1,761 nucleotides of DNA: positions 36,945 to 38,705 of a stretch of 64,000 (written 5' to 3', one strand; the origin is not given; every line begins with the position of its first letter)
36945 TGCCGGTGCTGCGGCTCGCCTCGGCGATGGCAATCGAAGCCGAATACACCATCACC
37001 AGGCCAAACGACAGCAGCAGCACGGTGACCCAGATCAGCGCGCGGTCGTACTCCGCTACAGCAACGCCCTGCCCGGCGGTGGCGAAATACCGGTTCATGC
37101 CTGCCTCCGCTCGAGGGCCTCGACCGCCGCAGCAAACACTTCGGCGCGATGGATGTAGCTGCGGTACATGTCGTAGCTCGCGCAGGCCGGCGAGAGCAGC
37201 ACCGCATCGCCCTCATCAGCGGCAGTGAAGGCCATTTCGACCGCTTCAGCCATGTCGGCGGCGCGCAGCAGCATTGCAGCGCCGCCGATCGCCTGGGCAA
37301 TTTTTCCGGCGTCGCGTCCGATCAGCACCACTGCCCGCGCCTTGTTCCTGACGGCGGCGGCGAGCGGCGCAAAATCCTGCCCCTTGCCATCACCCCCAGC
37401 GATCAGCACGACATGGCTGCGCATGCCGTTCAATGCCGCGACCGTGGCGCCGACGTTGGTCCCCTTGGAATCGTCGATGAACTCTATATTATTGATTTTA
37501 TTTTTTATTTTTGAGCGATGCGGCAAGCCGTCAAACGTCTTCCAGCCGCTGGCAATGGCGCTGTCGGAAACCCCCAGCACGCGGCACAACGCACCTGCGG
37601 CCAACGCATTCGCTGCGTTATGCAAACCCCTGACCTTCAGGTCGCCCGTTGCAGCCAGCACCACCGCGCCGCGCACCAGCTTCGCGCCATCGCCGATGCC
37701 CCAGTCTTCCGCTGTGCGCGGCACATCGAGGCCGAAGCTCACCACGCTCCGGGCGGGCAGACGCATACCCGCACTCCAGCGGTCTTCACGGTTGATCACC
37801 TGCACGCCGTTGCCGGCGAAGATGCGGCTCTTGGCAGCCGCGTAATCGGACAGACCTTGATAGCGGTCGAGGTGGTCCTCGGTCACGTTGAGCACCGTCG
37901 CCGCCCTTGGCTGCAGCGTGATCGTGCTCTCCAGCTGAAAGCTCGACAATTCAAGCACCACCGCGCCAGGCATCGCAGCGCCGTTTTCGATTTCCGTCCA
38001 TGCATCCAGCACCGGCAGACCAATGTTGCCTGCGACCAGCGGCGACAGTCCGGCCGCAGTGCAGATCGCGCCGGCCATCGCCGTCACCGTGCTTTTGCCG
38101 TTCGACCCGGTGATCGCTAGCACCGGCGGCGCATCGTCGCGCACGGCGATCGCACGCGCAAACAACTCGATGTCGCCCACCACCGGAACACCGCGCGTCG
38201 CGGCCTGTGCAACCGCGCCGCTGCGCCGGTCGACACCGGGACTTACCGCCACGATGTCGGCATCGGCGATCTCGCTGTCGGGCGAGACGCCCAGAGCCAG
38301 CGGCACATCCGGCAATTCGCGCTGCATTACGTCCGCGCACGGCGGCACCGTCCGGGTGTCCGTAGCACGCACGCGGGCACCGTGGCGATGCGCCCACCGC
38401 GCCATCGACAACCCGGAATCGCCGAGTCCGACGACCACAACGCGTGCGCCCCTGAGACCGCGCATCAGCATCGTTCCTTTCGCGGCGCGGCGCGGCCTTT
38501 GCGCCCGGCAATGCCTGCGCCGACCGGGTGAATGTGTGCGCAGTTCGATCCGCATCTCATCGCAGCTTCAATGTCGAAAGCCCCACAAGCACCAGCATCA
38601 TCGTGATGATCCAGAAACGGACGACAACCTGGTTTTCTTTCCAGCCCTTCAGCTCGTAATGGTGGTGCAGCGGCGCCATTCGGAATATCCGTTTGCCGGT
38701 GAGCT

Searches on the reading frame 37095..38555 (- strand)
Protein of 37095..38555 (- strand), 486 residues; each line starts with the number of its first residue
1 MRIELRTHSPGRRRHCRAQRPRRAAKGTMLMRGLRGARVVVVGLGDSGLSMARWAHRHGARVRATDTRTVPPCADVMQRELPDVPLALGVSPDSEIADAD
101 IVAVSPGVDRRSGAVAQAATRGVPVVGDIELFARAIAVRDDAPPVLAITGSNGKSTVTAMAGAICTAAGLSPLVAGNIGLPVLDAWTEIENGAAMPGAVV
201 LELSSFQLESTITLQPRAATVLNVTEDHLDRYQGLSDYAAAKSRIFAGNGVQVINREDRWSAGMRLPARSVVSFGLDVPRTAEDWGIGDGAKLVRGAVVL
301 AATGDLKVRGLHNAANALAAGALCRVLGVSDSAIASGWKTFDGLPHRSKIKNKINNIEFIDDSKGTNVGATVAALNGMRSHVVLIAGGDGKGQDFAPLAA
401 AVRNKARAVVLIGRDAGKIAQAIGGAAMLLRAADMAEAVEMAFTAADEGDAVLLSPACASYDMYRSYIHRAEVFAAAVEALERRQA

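Call 58: search_protein_families(library=pfam, proteins=[window:37095-38555:-], max_evalue=0.00001)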
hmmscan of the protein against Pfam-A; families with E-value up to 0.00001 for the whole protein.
window:37095-38555:- (486 aa): 3 families
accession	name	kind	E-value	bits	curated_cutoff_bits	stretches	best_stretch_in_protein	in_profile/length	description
PF08245.18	Mur_ligase_M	-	7.6e-21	75.4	24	1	148-323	1-199/200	Mur ligase middle domain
PF21799.2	MurD-like_N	-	4.5e-19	69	27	1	38-127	2-88/88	Mur ligase MurD-like, N-terminal domain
PF02875.26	Mur_ligase_C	-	1.1e-14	55.7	28.4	1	346-458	1-127/127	Mur ligase, glutamate ligase domain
